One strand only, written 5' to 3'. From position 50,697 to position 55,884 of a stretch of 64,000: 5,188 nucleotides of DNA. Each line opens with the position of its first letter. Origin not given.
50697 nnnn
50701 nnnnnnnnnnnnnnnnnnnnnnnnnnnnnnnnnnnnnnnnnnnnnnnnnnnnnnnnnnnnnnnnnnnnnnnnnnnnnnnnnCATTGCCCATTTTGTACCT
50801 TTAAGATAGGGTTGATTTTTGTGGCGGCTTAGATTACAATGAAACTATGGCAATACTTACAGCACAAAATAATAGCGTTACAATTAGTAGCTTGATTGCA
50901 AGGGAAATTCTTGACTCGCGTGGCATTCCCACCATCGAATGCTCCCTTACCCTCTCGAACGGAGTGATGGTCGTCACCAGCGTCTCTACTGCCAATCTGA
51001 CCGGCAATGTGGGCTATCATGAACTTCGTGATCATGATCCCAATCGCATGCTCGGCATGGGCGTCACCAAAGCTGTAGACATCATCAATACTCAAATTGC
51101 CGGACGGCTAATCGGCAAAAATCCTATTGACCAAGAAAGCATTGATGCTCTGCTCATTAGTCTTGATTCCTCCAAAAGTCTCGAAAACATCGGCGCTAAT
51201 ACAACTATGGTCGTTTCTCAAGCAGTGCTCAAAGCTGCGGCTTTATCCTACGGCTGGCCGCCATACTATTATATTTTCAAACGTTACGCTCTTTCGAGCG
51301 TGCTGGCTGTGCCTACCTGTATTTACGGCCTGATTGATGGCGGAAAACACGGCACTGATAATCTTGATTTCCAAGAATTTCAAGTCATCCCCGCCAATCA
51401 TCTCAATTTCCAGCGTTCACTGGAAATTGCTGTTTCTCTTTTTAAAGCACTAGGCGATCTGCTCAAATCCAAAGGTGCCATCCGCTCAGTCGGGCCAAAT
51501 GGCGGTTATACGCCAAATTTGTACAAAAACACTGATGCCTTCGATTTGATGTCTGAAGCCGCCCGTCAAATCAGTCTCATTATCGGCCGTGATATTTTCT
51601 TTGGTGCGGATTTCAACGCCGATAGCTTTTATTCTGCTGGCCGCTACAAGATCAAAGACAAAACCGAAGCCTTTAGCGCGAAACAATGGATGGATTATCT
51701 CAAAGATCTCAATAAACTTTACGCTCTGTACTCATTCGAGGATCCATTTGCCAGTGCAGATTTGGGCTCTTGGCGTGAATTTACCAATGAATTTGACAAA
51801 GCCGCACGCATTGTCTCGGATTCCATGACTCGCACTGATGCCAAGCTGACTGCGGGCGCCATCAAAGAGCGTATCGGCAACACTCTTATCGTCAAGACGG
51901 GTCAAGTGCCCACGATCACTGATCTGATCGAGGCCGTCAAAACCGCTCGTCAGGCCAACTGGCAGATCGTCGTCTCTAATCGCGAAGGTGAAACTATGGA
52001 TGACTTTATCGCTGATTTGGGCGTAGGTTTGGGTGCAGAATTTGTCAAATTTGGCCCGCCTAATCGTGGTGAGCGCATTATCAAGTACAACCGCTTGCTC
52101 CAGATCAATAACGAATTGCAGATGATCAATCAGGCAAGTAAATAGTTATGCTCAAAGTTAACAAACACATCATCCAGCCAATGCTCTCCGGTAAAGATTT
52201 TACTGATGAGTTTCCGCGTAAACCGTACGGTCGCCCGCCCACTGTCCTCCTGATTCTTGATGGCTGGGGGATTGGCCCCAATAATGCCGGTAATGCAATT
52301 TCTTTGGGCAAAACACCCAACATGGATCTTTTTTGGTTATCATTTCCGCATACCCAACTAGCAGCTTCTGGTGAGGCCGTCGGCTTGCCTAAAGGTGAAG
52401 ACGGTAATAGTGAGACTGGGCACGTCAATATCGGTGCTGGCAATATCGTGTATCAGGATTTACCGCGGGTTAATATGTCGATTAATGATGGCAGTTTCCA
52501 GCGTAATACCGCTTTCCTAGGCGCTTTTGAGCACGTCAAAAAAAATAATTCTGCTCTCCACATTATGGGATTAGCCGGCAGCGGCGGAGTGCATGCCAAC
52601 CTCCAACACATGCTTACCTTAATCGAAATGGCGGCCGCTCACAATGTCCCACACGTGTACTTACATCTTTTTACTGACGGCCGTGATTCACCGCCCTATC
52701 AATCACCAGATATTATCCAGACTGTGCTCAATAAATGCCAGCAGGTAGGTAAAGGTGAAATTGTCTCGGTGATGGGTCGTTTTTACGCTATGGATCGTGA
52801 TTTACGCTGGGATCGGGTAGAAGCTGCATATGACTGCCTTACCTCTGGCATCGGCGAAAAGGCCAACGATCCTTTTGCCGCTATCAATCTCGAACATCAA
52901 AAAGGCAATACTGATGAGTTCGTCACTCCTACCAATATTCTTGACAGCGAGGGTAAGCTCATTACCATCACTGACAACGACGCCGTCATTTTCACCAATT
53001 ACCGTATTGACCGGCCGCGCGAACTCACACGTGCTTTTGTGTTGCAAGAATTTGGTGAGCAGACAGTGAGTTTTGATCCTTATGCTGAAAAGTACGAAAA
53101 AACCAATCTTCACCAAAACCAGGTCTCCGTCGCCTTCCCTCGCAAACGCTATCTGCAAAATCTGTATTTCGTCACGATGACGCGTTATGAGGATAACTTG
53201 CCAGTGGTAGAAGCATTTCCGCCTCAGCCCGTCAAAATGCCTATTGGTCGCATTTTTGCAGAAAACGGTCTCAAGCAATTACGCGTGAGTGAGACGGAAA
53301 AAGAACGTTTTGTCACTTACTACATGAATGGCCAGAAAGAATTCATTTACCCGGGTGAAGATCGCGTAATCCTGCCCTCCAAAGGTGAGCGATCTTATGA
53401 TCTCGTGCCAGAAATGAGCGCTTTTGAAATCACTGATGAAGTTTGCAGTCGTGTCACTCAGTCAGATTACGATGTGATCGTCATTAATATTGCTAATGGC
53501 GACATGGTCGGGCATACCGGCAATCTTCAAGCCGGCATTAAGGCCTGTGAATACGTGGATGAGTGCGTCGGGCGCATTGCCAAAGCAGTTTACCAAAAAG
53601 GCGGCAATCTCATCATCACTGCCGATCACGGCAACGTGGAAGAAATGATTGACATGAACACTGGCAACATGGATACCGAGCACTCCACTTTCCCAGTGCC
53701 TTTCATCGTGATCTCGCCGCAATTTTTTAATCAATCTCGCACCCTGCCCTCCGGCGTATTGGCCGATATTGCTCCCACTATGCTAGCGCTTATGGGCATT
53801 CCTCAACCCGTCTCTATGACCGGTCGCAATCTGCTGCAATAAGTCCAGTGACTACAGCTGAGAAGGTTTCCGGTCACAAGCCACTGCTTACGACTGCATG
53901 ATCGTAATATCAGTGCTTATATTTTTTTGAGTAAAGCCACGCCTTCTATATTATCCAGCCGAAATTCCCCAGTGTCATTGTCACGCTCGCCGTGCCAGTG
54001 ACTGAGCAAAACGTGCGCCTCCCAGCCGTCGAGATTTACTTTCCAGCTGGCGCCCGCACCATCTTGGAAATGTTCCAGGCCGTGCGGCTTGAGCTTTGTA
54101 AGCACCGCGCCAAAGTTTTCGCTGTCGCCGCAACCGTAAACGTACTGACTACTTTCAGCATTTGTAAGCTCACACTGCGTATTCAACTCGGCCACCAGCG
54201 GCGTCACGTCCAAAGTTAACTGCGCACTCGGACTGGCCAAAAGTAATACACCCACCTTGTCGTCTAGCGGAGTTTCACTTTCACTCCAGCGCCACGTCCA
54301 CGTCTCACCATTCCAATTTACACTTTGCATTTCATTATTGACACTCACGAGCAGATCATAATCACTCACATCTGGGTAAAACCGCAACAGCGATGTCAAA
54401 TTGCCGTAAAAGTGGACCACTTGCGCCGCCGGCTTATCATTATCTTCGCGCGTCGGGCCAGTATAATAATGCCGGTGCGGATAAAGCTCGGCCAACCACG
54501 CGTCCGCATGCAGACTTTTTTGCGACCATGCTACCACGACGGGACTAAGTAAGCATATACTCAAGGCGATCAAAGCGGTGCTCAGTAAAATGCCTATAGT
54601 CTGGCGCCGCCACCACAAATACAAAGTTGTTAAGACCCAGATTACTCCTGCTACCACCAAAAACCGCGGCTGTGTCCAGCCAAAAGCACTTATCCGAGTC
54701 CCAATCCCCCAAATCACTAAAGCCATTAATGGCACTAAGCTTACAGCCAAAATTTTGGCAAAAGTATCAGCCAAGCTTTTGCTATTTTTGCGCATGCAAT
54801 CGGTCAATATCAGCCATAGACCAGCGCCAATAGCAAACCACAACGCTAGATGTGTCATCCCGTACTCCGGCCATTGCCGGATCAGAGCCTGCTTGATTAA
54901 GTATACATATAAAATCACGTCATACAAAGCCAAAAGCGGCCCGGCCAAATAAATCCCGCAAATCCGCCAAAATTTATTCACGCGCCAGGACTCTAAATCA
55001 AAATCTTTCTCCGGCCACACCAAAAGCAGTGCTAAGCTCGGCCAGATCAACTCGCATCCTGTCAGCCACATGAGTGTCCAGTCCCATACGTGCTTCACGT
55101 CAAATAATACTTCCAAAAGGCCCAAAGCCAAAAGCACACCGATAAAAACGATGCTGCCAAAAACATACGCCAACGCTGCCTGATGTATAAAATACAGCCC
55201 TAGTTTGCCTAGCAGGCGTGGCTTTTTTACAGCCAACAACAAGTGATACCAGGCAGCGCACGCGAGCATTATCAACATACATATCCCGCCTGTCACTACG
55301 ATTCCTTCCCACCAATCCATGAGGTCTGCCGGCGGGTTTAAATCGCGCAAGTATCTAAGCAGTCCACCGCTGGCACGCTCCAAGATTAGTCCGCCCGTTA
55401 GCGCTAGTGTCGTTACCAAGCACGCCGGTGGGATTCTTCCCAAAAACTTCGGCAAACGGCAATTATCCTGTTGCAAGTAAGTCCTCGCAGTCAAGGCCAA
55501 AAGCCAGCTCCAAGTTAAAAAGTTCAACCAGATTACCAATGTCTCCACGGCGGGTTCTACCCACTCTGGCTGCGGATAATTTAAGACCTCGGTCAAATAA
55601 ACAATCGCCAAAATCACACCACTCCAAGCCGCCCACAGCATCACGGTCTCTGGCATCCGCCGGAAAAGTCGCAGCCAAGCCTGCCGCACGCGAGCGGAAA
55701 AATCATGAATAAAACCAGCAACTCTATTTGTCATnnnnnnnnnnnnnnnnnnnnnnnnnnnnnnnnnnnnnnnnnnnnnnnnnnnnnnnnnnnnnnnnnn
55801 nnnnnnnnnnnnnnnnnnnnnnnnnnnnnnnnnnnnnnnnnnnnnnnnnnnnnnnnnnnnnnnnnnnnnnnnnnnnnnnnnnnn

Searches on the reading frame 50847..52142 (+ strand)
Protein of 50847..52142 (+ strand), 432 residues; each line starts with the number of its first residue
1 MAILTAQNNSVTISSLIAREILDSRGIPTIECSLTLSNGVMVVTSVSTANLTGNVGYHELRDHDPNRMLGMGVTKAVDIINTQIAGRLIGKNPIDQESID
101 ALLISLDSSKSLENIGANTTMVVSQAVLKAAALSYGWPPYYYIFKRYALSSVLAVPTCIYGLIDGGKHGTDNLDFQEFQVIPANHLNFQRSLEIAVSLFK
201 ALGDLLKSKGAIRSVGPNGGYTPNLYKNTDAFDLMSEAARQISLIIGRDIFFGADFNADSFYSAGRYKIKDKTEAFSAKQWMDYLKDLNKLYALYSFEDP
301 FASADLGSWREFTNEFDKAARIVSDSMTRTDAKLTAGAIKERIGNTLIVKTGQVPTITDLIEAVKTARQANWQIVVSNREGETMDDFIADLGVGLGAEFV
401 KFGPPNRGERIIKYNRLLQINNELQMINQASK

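Call 56: search_protein_families(library=pfam, proteins=[window:50847-52142:+], max_evalue=0.0001)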
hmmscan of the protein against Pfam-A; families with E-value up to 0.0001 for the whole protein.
window:50847-52142:+ (432 aa): 2 families
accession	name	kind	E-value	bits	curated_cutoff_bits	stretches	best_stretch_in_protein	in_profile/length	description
PF00113.28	Enolase_C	-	6.4e-61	206.6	21.5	1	155-425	4-282/296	Enolase, C-terminal TIM barrel domain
PF03952.21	Enolase_N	-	8.2e-35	120.3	35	1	13-143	1-131/131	Enolase, N-terminal domain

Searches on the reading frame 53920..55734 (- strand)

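Call 56: search_protein_families(library=pfam, proteins=[window:53920-55734:-], max_evalue=0.0001)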
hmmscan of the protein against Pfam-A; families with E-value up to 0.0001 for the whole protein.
window:53920-55734:- (605 aa): 1 family
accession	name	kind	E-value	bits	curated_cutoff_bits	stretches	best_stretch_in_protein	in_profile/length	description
PF13687.11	DUF4153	-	9.4e-10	38.6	27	1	176-397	86-330/373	Domain of unknown function (DUF4153)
